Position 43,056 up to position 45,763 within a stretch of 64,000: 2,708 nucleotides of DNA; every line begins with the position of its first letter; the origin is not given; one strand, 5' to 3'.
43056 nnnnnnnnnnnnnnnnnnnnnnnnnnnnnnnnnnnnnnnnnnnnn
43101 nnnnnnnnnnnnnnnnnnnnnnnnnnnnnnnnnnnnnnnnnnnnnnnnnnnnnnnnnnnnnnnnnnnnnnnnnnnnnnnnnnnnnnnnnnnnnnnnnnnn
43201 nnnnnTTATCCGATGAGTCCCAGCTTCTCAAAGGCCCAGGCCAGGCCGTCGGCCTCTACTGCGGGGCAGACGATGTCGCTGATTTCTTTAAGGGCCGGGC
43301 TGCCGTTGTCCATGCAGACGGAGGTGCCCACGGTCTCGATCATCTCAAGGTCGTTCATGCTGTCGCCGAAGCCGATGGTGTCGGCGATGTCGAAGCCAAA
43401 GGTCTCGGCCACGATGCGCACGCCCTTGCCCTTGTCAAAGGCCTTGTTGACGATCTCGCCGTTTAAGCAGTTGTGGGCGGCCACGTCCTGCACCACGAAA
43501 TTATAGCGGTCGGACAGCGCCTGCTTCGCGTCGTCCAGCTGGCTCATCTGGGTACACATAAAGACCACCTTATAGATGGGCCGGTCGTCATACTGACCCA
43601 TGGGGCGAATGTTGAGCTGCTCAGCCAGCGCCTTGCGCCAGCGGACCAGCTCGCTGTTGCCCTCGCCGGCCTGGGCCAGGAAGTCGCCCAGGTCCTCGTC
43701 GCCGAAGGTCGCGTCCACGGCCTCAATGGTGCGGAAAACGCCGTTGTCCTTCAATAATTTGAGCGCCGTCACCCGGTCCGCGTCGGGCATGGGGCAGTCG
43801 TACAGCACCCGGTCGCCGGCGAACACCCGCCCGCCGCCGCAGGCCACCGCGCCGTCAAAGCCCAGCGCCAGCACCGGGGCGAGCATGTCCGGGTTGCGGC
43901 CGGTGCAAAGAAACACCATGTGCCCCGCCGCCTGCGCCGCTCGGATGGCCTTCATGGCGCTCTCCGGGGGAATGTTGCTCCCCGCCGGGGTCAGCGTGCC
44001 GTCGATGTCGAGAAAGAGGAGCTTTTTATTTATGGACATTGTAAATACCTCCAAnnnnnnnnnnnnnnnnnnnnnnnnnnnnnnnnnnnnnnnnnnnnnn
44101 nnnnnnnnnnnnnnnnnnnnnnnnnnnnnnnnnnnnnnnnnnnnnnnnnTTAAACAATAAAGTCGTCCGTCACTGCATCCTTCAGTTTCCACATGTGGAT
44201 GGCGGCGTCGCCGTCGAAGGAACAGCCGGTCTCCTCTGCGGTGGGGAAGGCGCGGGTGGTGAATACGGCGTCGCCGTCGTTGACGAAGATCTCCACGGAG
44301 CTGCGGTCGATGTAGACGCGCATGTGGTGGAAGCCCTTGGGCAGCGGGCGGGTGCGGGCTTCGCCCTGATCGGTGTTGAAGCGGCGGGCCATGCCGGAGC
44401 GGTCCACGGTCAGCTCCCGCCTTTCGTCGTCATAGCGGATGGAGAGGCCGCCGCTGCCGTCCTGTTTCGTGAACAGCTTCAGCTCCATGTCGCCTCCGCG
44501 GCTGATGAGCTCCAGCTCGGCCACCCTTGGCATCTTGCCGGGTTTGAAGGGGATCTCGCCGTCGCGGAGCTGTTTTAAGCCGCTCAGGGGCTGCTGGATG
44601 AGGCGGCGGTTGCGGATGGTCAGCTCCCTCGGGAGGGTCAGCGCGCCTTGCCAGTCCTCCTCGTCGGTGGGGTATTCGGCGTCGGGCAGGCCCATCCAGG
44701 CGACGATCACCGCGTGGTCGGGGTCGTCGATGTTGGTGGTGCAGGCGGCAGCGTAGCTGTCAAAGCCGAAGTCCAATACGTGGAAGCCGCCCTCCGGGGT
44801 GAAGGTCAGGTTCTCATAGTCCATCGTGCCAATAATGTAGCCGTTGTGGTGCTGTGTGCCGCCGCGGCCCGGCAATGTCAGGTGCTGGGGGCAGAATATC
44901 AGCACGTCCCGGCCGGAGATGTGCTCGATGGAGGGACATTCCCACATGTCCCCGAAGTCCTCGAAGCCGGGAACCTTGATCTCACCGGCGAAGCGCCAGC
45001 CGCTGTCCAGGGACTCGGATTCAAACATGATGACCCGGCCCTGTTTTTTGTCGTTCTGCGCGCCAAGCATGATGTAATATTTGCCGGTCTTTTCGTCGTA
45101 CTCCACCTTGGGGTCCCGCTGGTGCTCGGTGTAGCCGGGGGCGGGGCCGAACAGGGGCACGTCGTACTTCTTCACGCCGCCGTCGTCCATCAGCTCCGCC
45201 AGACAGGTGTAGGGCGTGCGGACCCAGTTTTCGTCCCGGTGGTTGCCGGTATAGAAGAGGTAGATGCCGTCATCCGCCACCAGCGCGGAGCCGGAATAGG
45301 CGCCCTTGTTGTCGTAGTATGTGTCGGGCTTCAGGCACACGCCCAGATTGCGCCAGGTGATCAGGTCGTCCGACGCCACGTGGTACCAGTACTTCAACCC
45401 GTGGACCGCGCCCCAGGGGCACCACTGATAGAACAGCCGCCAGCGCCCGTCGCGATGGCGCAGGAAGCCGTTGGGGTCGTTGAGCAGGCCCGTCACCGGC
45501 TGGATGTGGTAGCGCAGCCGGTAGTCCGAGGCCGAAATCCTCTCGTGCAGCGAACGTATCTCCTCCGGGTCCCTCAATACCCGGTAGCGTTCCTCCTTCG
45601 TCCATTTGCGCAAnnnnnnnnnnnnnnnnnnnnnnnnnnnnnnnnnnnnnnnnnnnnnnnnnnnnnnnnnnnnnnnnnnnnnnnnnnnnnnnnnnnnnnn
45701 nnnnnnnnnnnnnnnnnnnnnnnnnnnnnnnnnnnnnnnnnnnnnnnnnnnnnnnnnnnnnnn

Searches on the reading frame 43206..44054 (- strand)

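Call 43: search_protein_families(library=pfam, proteins=[window:43206-44054:-], max_evalue=0.0001)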
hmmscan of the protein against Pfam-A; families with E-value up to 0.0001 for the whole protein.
window:43206-44054:- (282 aa): 4 families
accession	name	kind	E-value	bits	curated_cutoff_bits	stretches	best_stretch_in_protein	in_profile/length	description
PF08282.18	Hydrolase_3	-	2.4e-45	155.7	20.9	1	13-274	1-254/255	haloacid dehalogenase-like hydrolase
PF12710.13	HAD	-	8.5e-11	43.1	27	0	31-101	88-163/189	haloacid dehalogenase-like hydrolase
PF00702.32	Hydrolase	-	1.5e-07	32.5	26.4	0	194-243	142-191/191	haloacid dehalogenase-like hydrolase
PF05116.19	S6PP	-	2.8e-07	30.8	20.3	0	200-254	158-212/247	Sucrose-6F-phosphate phosphohydrolase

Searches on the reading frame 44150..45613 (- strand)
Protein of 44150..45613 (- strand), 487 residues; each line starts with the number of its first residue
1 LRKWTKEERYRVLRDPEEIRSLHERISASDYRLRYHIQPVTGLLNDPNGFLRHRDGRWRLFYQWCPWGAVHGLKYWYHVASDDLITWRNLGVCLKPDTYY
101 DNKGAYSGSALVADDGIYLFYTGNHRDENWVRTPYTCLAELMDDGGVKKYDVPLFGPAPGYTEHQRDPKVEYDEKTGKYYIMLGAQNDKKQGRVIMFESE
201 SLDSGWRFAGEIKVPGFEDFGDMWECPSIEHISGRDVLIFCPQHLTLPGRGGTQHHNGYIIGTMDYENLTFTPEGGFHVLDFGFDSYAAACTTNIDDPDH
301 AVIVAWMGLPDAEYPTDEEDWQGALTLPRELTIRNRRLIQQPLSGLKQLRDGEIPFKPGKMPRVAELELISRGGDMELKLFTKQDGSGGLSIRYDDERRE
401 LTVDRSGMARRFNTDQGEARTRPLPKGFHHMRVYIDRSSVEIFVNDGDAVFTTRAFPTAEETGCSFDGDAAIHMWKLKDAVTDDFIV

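Call 43: search_protein_families(library=pfam, proteins=[window:44150-45613:-], max_evalue=0.0001)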
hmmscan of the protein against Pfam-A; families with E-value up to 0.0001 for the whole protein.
window:44150-45613:- (487 aa): 2 families
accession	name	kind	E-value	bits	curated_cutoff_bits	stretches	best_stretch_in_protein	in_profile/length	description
PF00251.26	Glyco_hydro_32N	-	5.7e-81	272.9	22.1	1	36-342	1-307/307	Glycosyl hydrolases family 32 N-terminal domain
PF08244.19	Glyco_hydro_32C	-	1e-19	71.6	21.9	1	366-466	39-142/158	Glycosyl hydrolases family 32 C terminal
